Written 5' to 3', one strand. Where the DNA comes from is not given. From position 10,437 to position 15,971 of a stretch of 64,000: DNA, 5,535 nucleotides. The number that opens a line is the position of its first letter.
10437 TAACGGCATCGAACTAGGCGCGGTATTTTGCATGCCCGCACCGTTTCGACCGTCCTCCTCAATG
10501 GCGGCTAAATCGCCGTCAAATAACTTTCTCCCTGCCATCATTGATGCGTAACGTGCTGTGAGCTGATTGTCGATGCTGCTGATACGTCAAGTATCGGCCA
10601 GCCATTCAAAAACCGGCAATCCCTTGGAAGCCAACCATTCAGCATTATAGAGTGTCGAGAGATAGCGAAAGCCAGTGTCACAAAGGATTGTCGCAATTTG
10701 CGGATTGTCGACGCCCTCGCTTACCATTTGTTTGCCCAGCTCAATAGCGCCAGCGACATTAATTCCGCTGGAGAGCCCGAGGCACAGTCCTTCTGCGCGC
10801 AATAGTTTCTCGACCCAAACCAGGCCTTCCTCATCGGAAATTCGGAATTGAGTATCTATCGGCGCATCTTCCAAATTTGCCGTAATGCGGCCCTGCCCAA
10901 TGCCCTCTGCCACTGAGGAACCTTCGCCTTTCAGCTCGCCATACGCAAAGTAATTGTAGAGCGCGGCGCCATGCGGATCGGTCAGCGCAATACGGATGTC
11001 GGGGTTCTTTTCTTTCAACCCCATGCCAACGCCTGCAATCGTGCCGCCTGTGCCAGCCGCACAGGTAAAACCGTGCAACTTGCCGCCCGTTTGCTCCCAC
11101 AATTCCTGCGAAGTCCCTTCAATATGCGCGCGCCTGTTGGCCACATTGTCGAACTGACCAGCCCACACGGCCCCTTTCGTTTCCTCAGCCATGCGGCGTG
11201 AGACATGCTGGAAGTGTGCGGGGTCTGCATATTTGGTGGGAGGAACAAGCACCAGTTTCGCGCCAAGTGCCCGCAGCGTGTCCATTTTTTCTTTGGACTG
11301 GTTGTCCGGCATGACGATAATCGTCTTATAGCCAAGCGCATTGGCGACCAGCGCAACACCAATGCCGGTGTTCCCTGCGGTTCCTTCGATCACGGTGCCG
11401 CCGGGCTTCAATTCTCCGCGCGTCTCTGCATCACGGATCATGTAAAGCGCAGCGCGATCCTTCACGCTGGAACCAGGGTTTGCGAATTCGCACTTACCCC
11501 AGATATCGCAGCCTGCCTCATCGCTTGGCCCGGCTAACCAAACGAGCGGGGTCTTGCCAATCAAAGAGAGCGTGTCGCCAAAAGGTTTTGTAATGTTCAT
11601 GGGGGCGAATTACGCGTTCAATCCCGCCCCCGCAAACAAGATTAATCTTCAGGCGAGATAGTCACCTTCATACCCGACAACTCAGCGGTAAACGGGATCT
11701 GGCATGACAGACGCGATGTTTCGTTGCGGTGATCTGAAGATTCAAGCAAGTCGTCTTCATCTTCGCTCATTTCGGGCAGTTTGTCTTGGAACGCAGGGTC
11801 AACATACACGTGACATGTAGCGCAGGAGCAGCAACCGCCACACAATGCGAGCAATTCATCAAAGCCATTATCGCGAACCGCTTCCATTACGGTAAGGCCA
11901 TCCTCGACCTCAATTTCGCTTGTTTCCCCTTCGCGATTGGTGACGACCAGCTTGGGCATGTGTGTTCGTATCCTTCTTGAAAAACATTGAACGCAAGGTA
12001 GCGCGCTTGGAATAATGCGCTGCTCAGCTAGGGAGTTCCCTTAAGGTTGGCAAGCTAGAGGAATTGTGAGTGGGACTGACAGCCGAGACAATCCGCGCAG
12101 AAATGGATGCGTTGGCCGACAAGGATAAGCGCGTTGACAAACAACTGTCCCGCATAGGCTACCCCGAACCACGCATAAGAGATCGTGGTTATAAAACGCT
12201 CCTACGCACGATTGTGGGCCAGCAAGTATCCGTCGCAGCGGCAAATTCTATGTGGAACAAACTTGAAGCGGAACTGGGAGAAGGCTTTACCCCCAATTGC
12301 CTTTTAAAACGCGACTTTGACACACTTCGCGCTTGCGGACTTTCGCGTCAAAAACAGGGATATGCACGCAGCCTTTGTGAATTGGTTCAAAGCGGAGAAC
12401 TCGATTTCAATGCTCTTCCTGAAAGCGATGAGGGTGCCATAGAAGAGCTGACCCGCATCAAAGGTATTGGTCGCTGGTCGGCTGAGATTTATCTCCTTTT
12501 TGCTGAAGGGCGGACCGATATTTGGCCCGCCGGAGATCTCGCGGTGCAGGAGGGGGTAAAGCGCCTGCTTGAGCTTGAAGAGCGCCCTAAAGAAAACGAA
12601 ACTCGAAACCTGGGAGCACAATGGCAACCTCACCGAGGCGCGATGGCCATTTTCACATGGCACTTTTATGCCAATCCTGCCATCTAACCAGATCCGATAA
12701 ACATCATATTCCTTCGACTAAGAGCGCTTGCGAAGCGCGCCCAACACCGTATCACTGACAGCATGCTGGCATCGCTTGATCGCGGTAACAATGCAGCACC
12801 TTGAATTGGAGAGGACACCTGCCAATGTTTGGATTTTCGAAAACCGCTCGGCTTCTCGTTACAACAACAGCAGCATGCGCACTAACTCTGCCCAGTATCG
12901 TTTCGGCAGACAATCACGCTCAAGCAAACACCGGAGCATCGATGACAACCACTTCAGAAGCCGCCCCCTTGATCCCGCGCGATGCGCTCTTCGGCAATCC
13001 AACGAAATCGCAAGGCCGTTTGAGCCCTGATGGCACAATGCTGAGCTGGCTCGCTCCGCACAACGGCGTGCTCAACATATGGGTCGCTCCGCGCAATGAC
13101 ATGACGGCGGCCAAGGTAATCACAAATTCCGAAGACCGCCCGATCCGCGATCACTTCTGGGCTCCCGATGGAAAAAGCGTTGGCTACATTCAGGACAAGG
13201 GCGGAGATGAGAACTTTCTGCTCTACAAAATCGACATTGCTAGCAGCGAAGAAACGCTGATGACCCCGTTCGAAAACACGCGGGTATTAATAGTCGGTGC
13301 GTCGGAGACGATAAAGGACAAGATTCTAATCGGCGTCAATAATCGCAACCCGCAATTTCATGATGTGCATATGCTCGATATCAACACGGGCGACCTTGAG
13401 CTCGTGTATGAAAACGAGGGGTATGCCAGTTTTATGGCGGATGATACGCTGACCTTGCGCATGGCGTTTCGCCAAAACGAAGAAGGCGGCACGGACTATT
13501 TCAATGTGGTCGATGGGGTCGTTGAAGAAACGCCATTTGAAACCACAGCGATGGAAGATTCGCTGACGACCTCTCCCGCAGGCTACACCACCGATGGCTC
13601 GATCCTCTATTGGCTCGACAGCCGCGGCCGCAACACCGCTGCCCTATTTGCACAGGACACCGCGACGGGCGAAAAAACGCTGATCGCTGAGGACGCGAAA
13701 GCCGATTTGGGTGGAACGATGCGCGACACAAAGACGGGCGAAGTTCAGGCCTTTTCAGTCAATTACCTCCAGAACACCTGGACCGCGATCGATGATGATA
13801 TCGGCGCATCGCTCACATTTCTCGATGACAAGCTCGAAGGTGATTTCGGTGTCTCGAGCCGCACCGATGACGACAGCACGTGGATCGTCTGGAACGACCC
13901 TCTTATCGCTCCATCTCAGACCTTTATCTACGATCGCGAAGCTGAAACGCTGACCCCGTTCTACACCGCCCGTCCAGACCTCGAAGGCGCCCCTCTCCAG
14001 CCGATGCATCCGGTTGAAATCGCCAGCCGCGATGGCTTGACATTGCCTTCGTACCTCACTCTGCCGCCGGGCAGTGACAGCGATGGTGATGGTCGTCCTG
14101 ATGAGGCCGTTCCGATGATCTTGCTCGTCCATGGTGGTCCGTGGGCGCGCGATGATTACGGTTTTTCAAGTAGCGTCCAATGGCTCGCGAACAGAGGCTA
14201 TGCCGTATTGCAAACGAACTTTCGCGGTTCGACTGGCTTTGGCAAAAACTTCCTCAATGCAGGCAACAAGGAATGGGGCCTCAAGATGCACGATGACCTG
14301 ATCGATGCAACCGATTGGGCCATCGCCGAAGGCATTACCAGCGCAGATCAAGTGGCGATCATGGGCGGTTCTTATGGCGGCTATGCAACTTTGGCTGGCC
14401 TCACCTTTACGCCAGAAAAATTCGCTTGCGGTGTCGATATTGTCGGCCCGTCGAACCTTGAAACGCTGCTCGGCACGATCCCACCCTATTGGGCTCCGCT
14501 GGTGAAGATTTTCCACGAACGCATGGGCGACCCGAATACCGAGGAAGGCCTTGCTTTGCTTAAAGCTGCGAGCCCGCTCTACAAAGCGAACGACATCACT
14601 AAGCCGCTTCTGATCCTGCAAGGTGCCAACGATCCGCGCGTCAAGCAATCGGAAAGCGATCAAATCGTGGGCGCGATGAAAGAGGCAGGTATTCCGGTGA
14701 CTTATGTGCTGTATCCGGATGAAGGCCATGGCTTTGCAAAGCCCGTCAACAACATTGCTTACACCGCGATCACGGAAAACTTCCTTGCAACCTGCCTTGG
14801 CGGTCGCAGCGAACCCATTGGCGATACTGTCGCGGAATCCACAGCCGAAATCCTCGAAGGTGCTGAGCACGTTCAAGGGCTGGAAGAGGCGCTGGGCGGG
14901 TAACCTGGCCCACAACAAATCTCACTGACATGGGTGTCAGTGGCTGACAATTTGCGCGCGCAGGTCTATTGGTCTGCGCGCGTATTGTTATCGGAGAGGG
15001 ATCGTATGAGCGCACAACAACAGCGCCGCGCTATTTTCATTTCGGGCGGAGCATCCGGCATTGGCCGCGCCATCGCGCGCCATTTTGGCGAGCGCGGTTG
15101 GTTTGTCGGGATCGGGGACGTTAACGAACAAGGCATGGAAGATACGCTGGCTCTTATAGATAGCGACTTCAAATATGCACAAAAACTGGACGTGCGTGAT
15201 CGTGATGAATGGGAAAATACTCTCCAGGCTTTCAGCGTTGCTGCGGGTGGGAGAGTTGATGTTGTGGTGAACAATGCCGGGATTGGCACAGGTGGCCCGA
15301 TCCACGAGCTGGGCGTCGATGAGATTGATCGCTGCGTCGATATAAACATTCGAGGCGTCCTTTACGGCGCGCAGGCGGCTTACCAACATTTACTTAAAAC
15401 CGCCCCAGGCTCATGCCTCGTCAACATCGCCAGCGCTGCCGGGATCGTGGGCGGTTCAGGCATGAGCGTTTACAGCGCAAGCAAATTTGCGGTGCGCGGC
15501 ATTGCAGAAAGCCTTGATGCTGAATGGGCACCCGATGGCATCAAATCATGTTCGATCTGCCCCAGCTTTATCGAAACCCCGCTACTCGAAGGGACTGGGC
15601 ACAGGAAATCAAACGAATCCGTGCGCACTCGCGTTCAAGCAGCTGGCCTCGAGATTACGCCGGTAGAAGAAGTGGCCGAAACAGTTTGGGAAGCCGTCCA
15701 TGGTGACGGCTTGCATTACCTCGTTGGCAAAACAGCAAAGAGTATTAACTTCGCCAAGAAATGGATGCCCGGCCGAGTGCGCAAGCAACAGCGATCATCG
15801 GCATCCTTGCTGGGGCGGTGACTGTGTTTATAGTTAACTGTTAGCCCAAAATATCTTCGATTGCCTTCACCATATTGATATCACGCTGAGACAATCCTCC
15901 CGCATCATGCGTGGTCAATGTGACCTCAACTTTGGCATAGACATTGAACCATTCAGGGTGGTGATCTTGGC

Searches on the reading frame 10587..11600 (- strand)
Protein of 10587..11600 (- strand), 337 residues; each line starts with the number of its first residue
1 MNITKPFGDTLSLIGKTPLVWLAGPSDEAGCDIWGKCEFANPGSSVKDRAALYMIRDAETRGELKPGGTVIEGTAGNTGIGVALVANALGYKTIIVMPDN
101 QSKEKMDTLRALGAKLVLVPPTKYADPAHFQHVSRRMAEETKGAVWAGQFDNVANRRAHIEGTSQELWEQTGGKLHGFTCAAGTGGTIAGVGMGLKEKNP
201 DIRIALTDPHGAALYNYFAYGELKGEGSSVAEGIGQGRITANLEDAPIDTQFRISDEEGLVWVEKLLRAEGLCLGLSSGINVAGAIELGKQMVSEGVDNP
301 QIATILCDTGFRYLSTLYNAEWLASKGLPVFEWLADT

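Call 43: search_protein_families(library=pfam, proteins=[window:10587-11600:-], max_evalue=0.000001)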
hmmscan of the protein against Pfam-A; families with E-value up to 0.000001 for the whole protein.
window:10587-11600:- (337 aa): 1 family
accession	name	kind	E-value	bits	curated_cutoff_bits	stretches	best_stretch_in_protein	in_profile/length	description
PF00291.31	PALP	-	3.4e-68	230.6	35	1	13-307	4-294/295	Pyridoxal-phosphate dependent enzyme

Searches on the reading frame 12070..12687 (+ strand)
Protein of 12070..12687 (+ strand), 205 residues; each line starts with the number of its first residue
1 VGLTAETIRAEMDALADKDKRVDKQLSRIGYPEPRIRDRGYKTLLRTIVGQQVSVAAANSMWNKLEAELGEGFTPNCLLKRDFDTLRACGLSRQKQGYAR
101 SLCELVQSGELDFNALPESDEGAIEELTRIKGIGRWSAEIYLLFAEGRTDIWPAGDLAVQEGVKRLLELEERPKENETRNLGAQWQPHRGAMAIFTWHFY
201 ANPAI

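Call 43: search_protein_families(library=pfam, proteins=[window:12070-12687:+], max_evalue=0.000001)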
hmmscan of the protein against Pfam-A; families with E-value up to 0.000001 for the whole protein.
window:12070-12687:+ (205 aa): 1 family
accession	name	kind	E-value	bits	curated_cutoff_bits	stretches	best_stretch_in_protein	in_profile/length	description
PF00730.31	HhH-GPD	-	1.8e-16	60.9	26.2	1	46-185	2-105/108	HhH-GPD superfamily base excision DNA repair protein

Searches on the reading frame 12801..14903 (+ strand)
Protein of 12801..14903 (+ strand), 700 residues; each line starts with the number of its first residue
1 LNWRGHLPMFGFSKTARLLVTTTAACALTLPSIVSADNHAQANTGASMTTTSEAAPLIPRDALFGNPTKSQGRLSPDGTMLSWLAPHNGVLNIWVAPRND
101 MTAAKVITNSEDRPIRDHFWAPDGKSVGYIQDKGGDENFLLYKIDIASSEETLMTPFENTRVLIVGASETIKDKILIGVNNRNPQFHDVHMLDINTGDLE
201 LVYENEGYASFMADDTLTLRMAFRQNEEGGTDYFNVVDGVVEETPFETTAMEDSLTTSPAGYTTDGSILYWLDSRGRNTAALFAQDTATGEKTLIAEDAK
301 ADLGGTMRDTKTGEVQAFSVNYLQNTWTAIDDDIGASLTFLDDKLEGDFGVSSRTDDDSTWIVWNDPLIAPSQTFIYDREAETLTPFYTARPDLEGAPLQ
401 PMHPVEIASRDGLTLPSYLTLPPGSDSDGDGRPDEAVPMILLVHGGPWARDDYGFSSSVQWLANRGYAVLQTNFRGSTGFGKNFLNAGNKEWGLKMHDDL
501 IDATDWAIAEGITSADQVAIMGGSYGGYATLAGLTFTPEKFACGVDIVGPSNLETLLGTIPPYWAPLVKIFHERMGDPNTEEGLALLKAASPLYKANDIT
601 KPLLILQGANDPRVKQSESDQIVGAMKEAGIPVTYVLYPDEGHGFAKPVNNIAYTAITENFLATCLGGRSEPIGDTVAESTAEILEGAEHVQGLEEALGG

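Call 43: search_protein_families(library=pfam, proteins=[window:12801-14903:+], max_evalue=0.000001)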
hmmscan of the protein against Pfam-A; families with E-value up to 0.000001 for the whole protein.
window:12801-14903:+ (700 aa): 6 families
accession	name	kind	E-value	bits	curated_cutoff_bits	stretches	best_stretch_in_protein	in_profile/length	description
PF00326.27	Peptidase_S9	-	3.5e-46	157.8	22.6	1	454-668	2-212/213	Prolyl oligopeptidase family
PF20434.5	BD-FAE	-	3.9e-10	40.1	26.8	1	435-622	11-211/215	BD-FAE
PF01738.24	DLH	-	1.8e-09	38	21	1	549-656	129-199/217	Dienelactone hydrolase family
PF02129.25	Peptidase_S15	-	2.2e-09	37.9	23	1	433-553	12-132/262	X-Pro dipeptidyl-peptidase (S15 family)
PF12697.13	Abhydrolase_6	-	2.6e-07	32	26.3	0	440-643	1-204/217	Alpha/beta hydrolase family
PF12146.15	Hydrolase_4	-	2.8e-07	30.5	27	0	439-551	6-110/239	Serine aminopeptidase, S33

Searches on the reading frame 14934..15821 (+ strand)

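Call 44: search_protein_families(library=pfam, proteins=[window:14934-15821:+], max_evalue=0.000001)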
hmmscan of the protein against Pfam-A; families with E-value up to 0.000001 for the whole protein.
window:14934-15821:+ (295 aa): 3 families
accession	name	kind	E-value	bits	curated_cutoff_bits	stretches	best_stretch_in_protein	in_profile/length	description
PF00106.31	adh_short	-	1.4e-44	152.3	26.6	1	33-221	2-190/195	short chain dehydrogenase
PF13561.12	adh_short_C2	-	1e-36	127.2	27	1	40-251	3-213/236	Enoyl-(Acyl carrier protein) reductase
PF08659.16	KR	-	2e-08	34.8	22.6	1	35-194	4-163/180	KR domain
